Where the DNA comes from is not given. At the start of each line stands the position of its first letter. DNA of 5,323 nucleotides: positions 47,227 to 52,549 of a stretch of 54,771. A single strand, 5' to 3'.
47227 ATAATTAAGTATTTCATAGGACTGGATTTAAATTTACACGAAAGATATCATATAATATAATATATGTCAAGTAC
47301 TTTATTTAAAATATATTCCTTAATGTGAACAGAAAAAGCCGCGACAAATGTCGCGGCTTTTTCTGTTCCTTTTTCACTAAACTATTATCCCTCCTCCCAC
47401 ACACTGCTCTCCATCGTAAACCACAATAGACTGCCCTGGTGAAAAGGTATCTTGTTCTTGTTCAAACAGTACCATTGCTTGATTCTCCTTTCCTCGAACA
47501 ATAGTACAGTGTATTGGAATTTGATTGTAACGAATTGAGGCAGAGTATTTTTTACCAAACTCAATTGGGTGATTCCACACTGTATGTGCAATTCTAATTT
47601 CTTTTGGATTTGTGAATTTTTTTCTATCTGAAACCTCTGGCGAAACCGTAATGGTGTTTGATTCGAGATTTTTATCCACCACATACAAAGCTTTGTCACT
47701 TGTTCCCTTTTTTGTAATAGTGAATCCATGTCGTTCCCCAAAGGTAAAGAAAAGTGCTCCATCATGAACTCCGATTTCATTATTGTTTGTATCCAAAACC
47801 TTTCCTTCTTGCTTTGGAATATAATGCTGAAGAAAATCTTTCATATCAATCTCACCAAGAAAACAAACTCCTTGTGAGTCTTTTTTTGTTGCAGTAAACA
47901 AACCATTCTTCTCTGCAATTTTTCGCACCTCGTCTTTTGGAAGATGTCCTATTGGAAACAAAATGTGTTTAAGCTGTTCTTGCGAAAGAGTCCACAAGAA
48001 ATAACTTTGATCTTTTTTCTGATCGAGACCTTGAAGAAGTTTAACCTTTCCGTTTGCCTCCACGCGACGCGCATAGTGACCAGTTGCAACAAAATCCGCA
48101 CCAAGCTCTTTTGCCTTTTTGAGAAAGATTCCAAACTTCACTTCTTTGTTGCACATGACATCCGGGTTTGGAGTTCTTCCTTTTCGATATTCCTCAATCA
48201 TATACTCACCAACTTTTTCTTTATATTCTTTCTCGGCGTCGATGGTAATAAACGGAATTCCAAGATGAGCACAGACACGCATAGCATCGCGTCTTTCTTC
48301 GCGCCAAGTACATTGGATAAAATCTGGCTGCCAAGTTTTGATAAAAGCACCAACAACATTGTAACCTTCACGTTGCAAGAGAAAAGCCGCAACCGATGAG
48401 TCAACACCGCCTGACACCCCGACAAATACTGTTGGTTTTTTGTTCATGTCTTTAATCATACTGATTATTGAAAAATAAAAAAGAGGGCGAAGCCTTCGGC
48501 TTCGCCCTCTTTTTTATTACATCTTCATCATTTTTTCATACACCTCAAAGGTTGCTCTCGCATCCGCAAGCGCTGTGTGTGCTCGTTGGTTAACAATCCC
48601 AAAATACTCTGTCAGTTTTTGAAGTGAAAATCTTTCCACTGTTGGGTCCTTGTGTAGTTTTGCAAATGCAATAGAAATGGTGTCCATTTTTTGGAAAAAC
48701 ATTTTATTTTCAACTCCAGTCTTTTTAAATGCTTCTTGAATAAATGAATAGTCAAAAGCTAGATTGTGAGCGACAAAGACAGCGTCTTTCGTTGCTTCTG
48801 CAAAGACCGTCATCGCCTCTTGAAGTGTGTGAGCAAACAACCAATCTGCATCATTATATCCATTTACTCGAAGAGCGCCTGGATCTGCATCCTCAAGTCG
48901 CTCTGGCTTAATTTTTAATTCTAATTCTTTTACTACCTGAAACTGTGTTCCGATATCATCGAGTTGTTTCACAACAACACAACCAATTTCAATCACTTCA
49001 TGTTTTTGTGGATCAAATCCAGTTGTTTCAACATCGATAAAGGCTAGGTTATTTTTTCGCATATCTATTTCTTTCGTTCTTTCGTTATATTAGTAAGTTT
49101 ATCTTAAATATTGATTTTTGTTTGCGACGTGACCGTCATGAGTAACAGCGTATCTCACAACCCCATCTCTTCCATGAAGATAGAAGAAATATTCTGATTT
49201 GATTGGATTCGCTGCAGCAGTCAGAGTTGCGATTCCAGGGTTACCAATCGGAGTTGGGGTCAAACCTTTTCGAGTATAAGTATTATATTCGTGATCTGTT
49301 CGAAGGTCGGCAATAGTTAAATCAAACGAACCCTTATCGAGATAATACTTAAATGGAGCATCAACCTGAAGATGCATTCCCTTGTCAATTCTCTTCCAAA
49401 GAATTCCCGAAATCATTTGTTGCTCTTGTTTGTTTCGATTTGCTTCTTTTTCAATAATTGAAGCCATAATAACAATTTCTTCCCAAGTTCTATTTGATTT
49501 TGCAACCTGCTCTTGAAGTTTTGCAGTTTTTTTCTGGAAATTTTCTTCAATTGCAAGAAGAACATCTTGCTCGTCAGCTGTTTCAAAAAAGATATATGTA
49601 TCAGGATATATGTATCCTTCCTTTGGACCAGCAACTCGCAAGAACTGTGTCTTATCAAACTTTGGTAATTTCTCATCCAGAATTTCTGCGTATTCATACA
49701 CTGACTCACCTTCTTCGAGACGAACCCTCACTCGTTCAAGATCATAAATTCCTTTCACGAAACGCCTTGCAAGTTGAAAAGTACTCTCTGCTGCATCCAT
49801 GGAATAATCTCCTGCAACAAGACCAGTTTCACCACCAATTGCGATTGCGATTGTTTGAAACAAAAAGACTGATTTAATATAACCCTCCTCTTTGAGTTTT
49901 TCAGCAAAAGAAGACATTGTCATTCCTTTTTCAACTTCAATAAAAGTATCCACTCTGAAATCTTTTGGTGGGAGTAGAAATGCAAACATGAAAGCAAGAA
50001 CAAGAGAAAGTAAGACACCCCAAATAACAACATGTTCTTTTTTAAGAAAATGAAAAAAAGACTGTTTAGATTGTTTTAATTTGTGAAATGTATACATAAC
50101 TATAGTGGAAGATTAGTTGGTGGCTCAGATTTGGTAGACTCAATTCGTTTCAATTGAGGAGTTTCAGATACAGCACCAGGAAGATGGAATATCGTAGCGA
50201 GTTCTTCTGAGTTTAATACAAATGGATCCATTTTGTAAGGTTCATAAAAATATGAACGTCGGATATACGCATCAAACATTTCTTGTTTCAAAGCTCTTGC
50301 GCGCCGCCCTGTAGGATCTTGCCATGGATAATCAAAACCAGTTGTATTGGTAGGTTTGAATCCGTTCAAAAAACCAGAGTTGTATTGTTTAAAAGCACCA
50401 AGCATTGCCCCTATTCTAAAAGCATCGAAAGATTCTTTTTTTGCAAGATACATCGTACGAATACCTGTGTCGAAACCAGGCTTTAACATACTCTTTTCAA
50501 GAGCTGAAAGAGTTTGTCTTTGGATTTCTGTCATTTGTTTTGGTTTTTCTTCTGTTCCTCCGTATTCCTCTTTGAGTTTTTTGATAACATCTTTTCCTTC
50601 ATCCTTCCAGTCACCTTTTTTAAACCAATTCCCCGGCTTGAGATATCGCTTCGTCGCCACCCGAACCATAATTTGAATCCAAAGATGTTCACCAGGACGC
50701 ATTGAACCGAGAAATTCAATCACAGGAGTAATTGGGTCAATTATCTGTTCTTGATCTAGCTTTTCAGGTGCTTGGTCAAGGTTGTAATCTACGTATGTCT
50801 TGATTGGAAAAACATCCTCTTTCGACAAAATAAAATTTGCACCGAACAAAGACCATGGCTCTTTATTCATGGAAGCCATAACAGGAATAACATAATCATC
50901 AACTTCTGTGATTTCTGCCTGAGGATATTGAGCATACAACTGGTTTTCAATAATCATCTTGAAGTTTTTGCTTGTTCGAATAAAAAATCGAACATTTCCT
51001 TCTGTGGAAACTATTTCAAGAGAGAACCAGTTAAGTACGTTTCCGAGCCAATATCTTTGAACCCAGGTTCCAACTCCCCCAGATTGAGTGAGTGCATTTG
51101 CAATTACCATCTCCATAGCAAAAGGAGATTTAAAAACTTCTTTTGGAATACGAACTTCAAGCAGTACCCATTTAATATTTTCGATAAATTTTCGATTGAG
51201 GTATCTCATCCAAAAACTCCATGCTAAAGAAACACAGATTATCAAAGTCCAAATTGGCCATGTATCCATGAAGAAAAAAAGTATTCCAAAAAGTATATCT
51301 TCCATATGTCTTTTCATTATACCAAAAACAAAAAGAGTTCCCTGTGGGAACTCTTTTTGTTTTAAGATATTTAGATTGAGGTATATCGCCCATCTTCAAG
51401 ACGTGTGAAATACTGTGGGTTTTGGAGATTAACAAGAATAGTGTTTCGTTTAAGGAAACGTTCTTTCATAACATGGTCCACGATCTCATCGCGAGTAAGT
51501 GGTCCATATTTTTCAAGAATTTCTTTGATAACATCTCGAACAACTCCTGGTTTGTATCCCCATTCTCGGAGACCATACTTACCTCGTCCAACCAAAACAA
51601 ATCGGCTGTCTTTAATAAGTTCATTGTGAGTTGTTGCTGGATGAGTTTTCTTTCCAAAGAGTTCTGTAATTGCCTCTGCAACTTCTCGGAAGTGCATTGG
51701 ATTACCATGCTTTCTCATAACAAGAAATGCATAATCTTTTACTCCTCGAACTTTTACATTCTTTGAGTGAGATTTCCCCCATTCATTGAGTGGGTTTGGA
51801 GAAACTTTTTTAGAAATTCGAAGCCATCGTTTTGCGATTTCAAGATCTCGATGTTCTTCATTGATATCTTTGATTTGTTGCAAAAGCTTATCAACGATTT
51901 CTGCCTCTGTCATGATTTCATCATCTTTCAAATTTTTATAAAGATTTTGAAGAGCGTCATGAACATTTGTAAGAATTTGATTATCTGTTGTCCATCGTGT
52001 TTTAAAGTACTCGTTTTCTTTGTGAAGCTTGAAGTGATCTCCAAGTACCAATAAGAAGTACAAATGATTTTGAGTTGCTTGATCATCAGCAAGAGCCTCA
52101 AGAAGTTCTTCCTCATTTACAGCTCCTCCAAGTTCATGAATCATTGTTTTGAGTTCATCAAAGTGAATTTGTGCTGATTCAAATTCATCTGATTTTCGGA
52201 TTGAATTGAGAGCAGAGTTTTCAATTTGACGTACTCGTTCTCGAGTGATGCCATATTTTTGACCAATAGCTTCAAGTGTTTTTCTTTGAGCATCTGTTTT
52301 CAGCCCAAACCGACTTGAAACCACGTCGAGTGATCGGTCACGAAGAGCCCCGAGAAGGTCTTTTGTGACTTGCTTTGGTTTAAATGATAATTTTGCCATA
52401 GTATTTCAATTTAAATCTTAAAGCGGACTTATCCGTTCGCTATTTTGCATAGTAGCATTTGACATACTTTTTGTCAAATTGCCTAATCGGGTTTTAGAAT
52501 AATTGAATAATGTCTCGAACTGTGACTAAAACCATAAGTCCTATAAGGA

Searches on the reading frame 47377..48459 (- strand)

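Call 20: search_protein_families(library=ncbifam, proteins=[window:47377-48459:-], max_evalue=0.01)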
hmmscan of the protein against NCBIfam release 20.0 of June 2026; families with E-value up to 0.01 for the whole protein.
window:47377-48459:- (360 aa): 17 families
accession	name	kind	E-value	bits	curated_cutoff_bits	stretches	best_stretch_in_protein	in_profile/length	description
NF001138.1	PRK00143.1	equivalog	2.2e-123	411.6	284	1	11-359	2-345/345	tRNA 2-thiouridine(34) synthase MnmA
TIGR00420.1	trmU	equivalog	6.3e-117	390.4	236.95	1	10-359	2-351/351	tRNA 2-thiouridine(34) synthase MnmA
NF011258.0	PRK14664.1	equivalog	1.9e-70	237.8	680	1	6-359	3-345/362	tRNA 2-thiouridine(34) synthase MnmA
NF011259.0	PRK14665.1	equivalog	1.7e-60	204.9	364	1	5-360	2-359/360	tRNA 2-thiouridine(34) synthase MnmA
TIGR00884.1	guaA_Cterm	equivalog_domain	2.2e-08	33.8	338.75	1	5-188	13-179/310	glutamine-hydrolyzing GMP synthase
NF010587.0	PRK13980.1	equivalog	2e-07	30.5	255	1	8-77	31-96/267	NAD+ synthase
NF000848.1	PRK00074.1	equivalog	4.7e-07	28.8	400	1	3-187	208-380/512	glutamine-hydrolyzing GMP synthase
TIGR02432.1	lysidine_TilS_N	equivalog_domain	4.8e-06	26.6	93.6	1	11-188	2-166/189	tRNA lysidine(34) synthetase TilS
NF049949.1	tRNAsynTtuAPyrococ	equivalog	5.9e-06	25.6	450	1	5-129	44-156/292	tRNA-5-methyluridine(54) 2-sulfurtransferase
NF003385.0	PRK04527.1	equivalog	2.7e-05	23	603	1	10-127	5-117/401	argininosuccinate synthase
TIGR00552.1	nadE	equivalog_domain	8.8e-05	21.8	63.65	1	10-83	24-95/251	NAD(+) synthase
TIGR00268.2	TIGR00268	equivalog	0.00011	21.5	150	0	4-78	9-79/259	ATP-dependent sacrificial sulfur transferase LarE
TIGR00342.1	TIGR00342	equivalog_domain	0.00061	19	264.5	1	11-40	175-204/373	tRNA uracil 4-sulfurtransferase ThiI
TIGR00032.1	argG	equivalog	0.0016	17.8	268.2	1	11-82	2-67/394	argininosuccinate synthase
TIGR00364.1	TIGR00364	equivalog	0.0029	17.2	150.3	1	13-75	3-59/201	7-cyano-7-deazaguanine synthase QueC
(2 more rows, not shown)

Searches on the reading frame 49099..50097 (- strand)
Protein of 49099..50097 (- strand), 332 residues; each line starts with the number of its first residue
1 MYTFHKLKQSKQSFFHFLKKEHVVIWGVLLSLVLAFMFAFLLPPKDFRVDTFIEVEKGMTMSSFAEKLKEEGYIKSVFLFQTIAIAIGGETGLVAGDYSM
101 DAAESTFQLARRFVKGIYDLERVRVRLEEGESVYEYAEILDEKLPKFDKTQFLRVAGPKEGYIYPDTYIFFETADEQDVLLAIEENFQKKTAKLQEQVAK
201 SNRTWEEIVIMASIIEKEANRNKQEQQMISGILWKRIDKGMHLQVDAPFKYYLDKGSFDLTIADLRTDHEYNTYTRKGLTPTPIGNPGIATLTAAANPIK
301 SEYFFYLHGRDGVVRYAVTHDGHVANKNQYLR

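Call 92: search_protein_families(library=pfam, proteins=[window:49099-50097:-], max_evalue=0.00001)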
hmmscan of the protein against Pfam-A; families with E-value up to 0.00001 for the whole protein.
window:49099-50097:- (332 aa): 1 family
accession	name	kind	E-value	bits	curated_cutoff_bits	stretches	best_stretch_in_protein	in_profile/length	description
PF02618.21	YceG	-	1.2e-62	212.3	32.4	1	53-328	1-274/275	YceG-like family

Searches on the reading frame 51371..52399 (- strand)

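Call 92: search_protein_families(library=pfam, proteins=[window:51371-52399:-], max_evalue=0.00001)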
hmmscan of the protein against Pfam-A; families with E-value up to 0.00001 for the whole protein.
window:51371-52399:- (342 aa): 2 families
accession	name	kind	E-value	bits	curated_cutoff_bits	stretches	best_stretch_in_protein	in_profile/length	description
PF05066.19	HARE-HTH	-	7.8e-15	55.5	25.9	1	220-280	3-71/71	HB1, ASXL, restriction endonuclease HTH domain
PF04545.22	Sigma70_r4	-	3.9e-12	45.9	24.1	1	15-69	1-50/50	Sigma-70, region 4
